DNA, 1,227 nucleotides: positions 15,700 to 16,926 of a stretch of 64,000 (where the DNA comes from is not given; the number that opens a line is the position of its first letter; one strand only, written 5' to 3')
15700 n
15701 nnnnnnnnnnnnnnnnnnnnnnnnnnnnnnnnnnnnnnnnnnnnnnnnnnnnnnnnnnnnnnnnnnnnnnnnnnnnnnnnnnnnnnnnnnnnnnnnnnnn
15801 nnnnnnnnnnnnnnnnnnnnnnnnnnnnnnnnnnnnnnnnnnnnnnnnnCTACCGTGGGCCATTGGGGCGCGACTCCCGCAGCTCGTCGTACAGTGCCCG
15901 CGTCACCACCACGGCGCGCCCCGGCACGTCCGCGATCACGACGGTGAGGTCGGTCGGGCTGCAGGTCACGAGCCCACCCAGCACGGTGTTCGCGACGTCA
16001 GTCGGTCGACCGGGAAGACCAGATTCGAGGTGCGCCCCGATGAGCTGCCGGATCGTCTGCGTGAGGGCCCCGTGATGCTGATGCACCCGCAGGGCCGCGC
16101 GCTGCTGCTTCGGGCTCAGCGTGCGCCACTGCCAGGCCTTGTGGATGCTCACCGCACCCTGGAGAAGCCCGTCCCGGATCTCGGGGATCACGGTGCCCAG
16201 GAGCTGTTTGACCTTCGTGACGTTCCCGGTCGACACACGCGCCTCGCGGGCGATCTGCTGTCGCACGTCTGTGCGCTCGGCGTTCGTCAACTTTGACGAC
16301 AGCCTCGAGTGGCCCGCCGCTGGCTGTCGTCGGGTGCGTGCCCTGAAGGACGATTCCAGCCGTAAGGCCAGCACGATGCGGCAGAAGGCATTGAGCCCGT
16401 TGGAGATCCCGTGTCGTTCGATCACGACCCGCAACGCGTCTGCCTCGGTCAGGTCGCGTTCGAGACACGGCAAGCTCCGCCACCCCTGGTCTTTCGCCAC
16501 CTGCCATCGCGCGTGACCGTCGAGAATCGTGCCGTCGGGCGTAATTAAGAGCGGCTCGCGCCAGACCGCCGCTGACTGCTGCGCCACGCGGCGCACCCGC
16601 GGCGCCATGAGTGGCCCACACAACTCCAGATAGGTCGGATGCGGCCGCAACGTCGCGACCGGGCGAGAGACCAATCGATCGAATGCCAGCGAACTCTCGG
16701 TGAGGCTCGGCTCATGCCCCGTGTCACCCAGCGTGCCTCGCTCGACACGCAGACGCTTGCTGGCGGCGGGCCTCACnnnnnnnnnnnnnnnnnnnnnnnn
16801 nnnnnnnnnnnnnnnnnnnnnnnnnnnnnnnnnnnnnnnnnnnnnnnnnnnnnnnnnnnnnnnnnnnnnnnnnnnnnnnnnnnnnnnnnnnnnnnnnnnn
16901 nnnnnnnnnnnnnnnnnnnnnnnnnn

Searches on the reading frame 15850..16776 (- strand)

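Call 10: search_protein_families(library=pfam, proteins=[window:15850-16776:-], max_evalue=0.01)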
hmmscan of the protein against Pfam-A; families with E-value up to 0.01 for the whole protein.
window:15850-16776:- (308 aa): 0 families

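Call 78: search_protein_families(library=pfam, proteins=[window:15850-16776:-], max_evalue=0.1)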
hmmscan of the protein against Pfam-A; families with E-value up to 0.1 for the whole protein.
window:15850-16776:- (308 aa): 1 family
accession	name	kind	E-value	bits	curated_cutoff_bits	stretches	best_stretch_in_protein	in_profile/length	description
PF02195.25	ParB_N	-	0.072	13.6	26.3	0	83-118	54-89/95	ParB N-terminal domain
